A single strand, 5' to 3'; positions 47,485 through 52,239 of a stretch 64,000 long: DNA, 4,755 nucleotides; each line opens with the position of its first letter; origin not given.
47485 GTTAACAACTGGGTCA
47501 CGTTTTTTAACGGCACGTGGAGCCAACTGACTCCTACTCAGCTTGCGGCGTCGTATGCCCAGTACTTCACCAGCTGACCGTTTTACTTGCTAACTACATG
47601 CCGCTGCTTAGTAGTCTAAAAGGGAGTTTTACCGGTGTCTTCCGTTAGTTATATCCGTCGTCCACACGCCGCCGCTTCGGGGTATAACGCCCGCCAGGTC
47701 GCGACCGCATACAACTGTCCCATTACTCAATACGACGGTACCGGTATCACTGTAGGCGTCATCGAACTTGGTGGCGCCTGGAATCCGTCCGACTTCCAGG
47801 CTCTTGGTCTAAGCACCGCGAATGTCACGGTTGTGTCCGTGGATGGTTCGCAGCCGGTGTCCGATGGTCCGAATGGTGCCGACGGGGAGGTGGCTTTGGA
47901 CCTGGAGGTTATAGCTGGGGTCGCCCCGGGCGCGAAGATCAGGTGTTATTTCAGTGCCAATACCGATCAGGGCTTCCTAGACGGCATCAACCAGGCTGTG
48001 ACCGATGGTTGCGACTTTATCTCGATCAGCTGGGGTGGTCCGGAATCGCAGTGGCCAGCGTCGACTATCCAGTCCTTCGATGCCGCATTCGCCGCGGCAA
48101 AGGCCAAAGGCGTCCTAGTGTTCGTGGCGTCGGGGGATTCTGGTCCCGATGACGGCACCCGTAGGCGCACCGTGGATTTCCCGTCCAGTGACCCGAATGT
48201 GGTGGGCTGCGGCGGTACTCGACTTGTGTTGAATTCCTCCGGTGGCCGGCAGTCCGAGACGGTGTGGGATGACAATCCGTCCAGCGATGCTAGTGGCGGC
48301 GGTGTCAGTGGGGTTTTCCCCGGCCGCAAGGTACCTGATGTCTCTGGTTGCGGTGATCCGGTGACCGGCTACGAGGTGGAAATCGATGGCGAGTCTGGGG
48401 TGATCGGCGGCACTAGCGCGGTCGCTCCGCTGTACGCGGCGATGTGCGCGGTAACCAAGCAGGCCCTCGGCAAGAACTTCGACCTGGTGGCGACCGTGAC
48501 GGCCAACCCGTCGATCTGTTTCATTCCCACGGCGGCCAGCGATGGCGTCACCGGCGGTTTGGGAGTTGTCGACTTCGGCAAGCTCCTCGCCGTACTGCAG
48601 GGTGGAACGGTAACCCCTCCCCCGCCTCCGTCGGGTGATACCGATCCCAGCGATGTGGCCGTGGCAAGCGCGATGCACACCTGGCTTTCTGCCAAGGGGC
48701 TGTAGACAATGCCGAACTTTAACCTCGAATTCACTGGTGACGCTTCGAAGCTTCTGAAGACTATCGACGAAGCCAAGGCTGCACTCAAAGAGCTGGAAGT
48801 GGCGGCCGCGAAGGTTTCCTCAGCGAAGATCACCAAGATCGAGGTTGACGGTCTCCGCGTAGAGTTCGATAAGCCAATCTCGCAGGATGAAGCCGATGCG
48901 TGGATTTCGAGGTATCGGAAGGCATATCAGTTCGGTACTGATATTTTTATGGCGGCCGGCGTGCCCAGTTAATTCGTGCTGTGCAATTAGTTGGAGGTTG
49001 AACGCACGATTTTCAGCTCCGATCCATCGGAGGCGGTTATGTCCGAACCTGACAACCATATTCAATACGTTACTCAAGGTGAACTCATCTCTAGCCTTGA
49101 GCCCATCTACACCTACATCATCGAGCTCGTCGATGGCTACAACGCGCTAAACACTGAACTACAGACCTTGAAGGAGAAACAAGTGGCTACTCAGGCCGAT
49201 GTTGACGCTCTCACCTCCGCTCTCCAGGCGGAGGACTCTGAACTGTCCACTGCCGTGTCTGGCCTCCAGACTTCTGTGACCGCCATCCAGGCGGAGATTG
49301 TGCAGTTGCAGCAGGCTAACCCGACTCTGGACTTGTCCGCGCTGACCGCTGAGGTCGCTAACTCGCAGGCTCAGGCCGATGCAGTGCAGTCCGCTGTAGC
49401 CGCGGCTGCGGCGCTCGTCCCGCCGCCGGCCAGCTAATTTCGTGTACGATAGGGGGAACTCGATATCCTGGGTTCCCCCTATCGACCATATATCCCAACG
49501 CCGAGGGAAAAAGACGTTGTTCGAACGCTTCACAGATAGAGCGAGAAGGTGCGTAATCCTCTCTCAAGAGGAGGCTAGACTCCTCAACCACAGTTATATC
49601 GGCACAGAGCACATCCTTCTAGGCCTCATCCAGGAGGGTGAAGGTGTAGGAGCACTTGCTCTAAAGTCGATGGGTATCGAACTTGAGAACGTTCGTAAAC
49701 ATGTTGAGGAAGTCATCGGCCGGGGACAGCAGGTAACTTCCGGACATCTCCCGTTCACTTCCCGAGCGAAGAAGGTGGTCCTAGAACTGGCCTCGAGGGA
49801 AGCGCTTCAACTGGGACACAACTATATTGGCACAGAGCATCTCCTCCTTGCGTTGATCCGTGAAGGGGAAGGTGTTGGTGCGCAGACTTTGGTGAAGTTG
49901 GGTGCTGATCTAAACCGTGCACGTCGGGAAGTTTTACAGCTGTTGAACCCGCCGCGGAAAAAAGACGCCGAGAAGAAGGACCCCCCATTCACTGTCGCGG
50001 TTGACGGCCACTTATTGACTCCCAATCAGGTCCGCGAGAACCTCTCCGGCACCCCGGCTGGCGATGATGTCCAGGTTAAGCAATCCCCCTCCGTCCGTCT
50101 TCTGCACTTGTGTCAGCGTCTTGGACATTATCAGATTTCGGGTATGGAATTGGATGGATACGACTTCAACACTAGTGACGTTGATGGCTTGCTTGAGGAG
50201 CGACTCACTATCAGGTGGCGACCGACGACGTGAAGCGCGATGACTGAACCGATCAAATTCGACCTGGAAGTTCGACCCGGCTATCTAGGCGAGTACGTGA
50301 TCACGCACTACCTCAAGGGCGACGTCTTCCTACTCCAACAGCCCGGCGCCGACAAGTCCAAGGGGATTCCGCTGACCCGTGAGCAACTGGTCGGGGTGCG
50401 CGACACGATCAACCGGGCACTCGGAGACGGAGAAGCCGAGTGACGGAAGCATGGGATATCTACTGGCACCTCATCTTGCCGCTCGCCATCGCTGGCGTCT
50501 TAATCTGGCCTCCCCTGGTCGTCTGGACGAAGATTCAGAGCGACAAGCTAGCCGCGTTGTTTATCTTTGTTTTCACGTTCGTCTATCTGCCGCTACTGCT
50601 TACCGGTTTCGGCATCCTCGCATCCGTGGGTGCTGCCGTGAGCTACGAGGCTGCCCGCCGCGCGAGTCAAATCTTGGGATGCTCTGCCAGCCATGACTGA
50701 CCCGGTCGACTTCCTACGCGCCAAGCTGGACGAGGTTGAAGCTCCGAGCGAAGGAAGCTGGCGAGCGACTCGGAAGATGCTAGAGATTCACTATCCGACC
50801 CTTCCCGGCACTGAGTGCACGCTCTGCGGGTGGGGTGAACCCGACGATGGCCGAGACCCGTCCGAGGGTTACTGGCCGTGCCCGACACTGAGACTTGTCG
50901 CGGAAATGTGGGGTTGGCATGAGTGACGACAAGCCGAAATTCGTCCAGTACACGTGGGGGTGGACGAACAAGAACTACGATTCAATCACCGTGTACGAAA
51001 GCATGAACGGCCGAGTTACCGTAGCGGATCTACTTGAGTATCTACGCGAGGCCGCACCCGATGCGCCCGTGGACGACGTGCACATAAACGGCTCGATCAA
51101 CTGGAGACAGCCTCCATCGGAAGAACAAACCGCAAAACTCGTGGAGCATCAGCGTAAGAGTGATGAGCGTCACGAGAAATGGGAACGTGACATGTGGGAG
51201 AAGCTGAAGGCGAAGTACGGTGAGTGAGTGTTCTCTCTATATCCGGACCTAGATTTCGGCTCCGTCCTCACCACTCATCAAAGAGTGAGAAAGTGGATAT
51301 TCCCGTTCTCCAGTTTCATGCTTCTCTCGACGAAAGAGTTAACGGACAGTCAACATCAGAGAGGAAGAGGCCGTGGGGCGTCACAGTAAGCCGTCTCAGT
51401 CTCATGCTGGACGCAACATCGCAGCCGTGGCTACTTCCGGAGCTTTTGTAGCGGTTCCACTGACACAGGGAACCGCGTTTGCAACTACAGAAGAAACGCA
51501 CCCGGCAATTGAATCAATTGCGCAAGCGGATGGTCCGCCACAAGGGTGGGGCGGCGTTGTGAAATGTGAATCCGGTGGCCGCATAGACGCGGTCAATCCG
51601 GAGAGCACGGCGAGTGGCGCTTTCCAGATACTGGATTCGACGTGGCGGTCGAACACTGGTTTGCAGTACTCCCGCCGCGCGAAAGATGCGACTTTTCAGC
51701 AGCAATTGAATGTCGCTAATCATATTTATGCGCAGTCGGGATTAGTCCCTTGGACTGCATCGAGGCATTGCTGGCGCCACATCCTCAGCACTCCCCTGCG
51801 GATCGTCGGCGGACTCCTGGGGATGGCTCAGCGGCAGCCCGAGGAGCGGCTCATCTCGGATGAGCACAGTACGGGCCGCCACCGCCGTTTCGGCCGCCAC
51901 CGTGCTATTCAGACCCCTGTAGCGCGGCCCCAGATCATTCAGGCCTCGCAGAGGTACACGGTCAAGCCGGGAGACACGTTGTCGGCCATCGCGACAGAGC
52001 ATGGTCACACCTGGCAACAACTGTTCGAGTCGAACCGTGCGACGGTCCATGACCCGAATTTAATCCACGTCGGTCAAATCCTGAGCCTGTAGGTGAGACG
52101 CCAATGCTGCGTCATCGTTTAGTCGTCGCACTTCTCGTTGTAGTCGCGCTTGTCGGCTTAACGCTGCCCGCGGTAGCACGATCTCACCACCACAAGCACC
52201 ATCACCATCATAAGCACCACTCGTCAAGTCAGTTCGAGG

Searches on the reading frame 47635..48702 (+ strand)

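Call 48: search_protein_families(library=pfam, proteins=[window:47635-48702:+], max_evalue=0.001)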
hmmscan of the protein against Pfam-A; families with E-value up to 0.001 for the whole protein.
window:47635-48702:+ (356 aa): 1 family
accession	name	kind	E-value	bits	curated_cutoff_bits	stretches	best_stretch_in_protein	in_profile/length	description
PF00082.27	Peptidase_S8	-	3.7e-14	53.1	21.8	1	86-279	73-258/288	Subtilase family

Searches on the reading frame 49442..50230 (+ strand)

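Call 92: search_protein_families(library=phrogs, proteins=[window:49442-50230:+], max_evalue=0.00001)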
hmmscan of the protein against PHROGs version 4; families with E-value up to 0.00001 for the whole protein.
window:49442-50230:+ (263 aa): 2 families
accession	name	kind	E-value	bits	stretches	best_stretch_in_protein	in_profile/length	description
phrog_35667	-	unknown function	1.1e-69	235.6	1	20-203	5-188/235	-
phrog_4871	-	other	7.6e-06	25.6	1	29-179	7-157/764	ATP-dependent protease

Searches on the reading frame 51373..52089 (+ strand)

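Call 92: search_protein_families(library=phrogs, proteins=[window:51373-52089:+], max_evalue=0.00001)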
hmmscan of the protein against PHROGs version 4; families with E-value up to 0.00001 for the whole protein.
window:51373-52089:+ (239 aa): 9 families
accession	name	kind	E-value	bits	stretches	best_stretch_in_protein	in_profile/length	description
phrog_4602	-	other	1.3e-15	59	1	193-238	35-78/220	transglycosylase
phrog_6090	-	tail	2.3e-11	43.1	1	44-140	1472-1571/1853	tail length tape measure protein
phrog_380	-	lysis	4.8e-10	39.9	1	184-238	175-233/309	endolysin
phrog_29757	-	other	7.7e-09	36.4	1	46-129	21-102/201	transglycosylase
phrog_291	-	lysis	9.9e-08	32.1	1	163-237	423-472/509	endolysin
phrog_7348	-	lysis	1.1e-06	26.8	1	187-239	2099-2149/2564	endolysin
phrog_21966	-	unknown function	1.8e-06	29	1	189-238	91-143/146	-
phrog_8272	-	tail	7.9e-06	27.2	0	190-239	35-87/93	tail protein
phrog_4067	-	other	8.3e-06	25.4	0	38-98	666-730/980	transglycosylase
